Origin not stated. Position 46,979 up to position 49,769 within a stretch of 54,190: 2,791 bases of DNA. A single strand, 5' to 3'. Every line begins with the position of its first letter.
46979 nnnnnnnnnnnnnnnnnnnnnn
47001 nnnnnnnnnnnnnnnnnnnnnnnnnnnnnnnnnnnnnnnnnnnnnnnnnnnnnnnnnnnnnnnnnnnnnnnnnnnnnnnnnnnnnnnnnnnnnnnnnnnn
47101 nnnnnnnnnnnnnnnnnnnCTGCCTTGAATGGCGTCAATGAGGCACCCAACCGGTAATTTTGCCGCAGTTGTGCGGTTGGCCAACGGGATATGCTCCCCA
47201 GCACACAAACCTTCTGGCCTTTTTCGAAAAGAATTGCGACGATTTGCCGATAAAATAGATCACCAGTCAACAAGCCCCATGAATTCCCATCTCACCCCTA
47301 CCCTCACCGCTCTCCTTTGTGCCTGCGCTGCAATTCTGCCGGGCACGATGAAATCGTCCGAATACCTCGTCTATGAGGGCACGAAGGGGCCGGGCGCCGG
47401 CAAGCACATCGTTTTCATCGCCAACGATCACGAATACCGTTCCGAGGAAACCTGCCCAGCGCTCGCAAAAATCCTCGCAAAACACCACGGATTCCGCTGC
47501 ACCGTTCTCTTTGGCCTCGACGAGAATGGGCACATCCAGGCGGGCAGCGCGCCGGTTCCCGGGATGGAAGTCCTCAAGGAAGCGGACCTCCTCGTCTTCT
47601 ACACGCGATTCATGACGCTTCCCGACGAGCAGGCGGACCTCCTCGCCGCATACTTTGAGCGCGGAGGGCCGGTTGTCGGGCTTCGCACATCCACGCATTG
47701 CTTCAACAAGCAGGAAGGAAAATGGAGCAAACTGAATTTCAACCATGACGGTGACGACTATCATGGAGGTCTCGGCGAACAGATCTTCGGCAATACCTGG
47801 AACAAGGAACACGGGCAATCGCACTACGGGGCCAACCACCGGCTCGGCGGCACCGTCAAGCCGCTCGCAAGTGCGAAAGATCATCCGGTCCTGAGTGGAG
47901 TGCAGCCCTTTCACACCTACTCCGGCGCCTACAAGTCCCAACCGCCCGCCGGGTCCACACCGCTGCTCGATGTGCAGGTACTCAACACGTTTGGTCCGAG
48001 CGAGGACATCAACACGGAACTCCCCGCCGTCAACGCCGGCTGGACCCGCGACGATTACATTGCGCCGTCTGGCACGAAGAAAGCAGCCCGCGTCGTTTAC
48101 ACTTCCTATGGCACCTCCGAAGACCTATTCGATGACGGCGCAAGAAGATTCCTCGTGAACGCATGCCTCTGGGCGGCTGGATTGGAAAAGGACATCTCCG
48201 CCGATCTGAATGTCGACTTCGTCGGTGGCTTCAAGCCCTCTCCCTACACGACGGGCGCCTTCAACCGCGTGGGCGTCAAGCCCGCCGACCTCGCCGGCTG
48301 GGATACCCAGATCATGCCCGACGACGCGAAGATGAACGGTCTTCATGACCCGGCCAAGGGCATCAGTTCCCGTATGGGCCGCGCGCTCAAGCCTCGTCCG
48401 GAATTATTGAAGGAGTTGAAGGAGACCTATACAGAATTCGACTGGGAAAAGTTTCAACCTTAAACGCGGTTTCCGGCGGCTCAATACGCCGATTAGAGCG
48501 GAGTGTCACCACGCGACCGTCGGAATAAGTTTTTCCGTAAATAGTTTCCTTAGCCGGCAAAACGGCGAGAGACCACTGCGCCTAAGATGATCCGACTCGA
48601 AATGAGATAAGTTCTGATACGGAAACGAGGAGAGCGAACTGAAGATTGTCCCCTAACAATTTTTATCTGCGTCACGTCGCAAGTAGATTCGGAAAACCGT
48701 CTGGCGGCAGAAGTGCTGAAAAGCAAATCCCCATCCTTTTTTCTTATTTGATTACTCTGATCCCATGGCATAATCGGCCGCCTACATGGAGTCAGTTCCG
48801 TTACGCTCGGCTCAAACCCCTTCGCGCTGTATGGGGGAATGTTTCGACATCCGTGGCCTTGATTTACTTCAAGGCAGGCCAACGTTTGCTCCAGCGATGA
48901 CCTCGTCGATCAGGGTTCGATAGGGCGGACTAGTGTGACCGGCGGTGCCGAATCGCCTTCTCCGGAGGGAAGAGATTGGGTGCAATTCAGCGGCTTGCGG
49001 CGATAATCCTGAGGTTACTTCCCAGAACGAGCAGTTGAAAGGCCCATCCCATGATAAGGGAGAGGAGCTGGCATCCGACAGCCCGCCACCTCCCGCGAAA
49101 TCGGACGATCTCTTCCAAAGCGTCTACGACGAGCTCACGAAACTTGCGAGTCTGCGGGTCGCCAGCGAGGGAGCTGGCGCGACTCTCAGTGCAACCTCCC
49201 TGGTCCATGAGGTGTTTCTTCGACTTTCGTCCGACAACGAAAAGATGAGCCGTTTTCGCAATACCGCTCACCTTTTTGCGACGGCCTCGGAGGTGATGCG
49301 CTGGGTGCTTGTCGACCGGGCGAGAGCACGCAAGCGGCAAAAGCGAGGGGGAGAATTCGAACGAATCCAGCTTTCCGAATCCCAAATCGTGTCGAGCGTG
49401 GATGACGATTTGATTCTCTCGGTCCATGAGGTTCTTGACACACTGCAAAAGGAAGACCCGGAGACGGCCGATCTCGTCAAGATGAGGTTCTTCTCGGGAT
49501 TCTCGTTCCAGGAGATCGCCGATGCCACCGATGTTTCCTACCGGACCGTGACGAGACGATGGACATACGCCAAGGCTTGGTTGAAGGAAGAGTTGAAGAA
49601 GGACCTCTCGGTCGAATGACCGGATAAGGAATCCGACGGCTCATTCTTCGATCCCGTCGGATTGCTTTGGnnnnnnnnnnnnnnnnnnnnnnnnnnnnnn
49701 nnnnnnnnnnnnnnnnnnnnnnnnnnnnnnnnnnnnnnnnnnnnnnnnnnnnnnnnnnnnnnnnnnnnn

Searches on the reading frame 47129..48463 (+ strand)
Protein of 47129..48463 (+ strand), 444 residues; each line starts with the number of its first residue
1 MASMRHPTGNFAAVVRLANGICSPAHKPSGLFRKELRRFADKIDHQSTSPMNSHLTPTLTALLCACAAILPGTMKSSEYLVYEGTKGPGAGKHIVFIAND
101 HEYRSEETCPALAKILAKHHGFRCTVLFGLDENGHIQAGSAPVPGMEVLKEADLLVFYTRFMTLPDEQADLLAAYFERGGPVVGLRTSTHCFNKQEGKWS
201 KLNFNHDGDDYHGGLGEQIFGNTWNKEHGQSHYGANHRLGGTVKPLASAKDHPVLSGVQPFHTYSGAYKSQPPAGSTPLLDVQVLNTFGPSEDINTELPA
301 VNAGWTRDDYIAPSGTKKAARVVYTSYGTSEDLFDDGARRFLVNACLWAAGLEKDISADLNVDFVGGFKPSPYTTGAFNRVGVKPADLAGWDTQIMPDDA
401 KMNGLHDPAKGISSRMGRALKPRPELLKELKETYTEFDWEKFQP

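Call 28: search_protein_families(library=pfam, proteins=[window:47129-48463:+], max_evalue=0.001)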
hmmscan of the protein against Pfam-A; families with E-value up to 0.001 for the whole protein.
window:47129-48463:+ (444 aa): 1 family
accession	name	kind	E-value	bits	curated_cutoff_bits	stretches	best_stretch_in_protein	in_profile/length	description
PF06283.17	ThuA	-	4.2e-08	34.1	33.4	1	105-349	16-209/209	Trehalose utilisation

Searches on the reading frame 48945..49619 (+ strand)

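Call 28: search_protein_families(library=pfam, proteins=[window:48945-49619:+], max_evalue=0.001)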
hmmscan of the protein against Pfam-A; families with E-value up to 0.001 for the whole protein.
window:48945-49619:+ (224 aa): 4 families
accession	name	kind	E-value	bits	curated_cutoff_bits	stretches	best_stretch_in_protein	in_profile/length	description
PF07638.17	Sigma70_ECF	-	8.7e-45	153.3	21.1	1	51-218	17-184/185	ECF sigma factor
PF08281.18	Sigma70_r4_2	-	1.1e-05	25.4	25.7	1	171-205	12-46/54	Sigma-70, region 4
PF06530.18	Phage_antitermQ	-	2.2e-05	24.8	26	1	147-215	41-108/118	Phage antitermination protein Q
PF04545.22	Sigma70_r4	-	0.00056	19.8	24.1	0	171-209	6-44/50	Sigma-70, region 4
